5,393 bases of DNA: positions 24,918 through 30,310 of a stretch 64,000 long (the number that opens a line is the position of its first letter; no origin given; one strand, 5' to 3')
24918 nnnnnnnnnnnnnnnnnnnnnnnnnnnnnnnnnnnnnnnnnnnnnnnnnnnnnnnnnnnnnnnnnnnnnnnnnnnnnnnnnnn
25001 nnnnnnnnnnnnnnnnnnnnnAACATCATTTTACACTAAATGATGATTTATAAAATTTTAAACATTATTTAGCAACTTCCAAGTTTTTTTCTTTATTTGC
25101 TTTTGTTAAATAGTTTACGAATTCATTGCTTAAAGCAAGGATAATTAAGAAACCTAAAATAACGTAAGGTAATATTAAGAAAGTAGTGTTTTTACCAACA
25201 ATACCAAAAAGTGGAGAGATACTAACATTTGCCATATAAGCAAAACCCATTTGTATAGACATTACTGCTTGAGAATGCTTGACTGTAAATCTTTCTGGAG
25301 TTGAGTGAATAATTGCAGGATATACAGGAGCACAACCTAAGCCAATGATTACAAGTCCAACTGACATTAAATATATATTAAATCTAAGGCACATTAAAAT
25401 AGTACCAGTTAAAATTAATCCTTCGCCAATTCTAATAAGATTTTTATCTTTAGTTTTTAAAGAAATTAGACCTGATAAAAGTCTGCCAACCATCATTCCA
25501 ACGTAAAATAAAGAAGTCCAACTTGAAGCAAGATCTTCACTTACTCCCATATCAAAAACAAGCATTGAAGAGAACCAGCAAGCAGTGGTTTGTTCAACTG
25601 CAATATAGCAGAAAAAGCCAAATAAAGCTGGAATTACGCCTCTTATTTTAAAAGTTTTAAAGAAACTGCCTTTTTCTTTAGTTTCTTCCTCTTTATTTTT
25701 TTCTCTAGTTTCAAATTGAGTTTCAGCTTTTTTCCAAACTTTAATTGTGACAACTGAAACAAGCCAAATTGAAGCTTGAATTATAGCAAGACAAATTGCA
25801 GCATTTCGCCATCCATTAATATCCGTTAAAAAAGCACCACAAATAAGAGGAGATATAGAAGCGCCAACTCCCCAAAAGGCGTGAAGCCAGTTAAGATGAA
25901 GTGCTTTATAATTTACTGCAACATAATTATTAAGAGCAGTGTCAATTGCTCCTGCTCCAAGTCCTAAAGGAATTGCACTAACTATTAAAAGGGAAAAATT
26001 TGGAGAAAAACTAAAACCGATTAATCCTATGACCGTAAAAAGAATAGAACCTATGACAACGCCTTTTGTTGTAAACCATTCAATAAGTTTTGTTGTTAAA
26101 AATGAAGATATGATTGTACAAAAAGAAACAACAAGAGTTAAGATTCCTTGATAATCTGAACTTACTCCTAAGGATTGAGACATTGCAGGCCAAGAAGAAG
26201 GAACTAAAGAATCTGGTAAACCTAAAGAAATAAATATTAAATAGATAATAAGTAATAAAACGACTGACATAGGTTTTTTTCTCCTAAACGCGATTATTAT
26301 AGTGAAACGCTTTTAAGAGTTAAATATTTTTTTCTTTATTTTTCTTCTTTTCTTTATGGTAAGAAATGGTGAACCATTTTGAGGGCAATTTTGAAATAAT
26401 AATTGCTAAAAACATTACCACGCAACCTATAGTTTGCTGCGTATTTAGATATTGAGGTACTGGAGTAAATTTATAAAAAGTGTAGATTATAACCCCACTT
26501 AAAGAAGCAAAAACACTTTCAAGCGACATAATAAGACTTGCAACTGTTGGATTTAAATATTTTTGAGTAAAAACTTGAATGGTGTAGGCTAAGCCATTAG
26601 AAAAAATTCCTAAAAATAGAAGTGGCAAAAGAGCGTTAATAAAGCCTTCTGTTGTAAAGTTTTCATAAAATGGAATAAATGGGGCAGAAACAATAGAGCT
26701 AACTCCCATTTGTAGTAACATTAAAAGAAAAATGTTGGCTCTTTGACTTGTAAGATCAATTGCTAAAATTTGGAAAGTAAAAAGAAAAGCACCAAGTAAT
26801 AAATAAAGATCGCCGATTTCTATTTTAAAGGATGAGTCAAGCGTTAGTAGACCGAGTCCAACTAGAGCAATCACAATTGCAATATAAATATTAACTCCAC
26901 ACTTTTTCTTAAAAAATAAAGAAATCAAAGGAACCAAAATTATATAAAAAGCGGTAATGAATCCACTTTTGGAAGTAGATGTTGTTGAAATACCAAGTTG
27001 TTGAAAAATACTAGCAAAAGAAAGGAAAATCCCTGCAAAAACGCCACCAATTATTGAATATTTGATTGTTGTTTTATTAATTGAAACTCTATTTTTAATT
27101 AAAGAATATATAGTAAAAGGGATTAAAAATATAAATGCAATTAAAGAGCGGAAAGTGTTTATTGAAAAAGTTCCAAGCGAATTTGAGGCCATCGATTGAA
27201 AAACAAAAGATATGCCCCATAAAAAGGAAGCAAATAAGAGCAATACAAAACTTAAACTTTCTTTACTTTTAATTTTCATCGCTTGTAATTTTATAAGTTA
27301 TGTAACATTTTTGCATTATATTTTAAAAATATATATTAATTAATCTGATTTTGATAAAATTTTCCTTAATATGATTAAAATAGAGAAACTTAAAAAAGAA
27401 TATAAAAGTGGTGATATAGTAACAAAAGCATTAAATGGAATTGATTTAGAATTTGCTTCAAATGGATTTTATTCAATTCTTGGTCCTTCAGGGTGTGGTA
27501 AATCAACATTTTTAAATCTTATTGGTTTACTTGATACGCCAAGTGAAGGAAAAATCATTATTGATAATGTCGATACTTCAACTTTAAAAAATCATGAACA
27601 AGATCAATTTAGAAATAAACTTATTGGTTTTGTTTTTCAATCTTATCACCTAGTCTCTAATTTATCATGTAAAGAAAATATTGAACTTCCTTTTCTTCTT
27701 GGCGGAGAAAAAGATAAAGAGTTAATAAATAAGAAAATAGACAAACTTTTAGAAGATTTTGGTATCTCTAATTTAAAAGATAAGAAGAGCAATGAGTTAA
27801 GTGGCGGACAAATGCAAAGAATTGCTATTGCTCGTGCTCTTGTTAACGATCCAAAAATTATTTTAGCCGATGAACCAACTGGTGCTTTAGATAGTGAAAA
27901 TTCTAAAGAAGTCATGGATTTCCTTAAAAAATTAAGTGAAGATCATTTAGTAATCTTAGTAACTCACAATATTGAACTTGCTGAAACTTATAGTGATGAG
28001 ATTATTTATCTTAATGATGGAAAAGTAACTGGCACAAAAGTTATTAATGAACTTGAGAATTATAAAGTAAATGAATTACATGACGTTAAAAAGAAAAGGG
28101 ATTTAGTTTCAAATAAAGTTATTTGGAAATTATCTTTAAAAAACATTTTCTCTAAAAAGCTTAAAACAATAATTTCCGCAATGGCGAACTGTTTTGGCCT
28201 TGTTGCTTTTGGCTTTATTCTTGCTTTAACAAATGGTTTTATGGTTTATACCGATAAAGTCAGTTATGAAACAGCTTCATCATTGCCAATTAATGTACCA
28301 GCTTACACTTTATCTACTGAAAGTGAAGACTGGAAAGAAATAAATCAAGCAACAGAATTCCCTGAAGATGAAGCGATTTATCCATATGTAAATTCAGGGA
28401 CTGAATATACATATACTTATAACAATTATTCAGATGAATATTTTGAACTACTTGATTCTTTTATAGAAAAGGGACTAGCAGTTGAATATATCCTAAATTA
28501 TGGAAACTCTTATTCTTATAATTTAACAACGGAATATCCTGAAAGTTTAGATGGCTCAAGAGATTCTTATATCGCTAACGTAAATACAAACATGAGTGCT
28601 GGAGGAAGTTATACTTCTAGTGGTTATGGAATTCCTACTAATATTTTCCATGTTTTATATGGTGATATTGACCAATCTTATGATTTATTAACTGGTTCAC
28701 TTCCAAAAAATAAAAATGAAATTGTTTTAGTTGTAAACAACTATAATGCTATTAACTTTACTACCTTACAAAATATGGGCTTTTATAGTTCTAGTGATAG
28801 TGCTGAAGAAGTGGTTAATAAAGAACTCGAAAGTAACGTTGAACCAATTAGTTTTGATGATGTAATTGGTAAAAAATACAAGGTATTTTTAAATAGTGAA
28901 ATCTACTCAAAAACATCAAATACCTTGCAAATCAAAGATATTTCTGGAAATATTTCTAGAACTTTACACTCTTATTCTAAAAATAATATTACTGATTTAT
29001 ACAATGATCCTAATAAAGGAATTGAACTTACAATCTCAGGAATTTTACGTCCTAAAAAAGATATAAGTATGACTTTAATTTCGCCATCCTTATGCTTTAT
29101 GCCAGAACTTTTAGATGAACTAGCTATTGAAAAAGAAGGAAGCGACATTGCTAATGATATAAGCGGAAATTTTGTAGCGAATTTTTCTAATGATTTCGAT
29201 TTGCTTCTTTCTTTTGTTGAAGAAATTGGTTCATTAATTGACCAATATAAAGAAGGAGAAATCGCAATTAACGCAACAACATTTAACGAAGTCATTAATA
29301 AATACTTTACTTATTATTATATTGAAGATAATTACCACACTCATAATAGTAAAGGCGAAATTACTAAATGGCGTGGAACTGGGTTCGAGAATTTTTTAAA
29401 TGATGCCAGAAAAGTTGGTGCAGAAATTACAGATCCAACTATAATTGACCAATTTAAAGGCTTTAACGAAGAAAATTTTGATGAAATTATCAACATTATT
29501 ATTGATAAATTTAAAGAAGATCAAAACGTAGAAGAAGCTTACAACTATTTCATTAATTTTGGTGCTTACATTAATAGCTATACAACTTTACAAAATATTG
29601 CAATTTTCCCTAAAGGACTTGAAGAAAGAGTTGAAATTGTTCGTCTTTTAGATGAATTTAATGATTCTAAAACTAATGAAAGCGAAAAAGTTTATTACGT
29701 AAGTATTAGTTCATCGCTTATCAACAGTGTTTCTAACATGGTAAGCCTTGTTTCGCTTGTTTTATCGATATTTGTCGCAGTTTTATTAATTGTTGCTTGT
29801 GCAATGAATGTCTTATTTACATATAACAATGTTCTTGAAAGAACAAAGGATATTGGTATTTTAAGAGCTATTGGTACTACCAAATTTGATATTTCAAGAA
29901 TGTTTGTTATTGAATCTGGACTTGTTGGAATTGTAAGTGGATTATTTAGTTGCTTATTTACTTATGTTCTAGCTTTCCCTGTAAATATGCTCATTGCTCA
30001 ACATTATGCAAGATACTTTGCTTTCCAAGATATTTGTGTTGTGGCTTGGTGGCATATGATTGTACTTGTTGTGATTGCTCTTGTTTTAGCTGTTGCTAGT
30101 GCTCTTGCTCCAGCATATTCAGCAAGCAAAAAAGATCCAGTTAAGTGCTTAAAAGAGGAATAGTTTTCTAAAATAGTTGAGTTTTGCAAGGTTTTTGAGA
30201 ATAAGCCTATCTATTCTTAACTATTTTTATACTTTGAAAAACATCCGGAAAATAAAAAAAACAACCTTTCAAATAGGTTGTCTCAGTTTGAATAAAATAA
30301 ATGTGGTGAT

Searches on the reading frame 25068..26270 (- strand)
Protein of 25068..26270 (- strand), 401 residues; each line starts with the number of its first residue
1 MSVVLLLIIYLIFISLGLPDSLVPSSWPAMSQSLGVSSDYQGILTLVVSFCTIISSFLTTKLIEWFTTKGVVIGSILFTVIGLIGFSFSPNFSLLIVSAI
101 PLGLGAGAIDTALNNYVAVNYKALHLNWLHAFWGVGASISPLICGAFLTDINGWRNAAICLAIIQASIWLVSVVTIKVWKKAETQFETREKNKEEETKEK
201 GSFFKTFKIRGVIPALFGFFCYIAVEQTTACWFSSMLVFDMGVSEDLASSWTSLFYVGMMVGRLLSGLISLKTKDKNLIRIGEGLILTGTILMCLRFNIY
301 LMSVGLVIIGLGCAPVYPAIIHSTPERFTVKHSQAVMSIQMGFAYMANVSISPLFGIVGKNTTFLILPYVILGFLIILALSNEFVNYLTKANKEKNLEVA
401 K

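Call 90: search_protein_families(library=pfam, proteins=[window:25068-26270:-], max_evalue=0.00001)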
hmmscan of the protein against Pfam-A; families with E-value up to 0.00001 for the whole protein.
window:25068-26270:- (401 aa): 1 family
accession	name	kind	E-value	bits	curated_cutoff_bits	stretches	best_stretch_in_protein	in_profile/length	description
PF07690.21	MFS_1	-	4.3e-35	121.7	33.4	2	10-295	2-287/347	Major Facilitator Superfamily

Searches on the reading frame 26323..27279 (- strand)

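Call 90: search_protein_families(library=pfam, proteins=[window:26323-27279:-], max_evalue=0.00001)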
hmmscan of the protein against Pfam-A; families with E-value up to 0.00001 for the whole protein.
window:26323-27279:- (319 aa): 1 family
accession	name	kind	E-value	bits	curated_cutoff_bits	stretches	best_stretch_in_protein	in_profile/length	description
PF00892.27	EamA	-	4.7e-25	88.9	28.2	2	12-146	5-134/135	EamA-like transporter family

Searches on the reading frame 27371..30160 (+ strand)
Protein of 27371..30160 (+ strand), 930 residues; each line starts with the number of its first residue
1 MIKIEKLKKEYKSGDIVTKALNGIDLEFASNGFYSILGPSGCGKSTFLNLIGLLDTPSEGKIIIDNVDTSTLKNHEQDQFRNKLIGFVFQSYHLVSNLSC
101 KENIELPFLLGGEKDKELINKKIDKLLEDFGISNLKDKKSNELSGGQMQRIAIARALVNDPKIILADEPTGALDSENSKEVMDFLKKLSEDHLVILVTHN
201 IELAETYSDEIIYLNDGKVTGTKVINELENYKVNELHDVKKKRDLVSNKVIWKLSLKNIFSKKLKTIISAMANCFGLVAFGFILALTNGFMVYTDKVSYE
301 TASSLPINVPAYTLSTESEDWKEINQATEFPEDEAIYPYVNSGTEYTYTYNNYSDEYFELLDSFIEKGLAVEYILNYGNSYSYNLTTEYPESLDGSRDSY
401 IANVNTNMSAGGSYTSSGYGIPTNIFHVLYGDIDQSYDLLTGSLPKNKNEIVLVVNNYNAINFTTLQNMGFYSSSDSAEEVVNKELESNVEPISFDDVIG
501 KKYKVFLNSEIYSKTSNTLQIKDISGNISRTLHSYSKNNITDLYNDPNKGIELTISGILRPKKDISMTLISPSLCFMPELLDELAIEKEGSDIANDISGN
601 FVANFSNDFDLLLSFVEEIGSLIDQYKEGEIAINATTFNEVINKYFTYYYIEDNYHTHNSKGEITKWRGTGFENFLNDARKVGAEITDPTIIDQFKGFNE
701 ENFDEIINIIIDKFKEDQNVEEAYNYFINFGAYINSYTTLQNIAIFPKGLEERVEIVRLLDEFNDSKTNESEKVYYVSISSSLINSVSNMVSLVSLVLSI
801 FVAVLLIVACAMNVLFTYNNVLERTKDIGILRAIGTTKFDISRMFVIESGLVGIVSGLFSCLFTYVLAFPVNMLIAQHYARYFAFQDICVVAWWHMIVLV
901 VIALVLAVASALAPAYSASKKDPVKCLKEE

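Call 43: search_protein_families(library=pfam, proteins=[window:27371-30160:+], max_evalue=0.0001)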
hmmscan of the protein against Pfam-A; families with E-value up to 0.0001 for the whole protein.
window:27371-30160:+ (930 aa): 3 families
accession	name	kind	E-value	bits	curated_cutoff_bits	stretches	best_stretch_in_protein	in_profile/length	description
PF00005.33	ABC_tran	-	3e-32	112.5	25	1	21-170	1-136/137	ABC transporter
PF02687.27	FtsX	-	4.8e-16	59.3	25.5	1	800-923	2-120/120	FtsX-like permease C-terminal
PF02463.25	SMC_N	-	3.4e-06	27.1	40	1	30-207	23-205/220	RecF/RecN/SMC N terminal domain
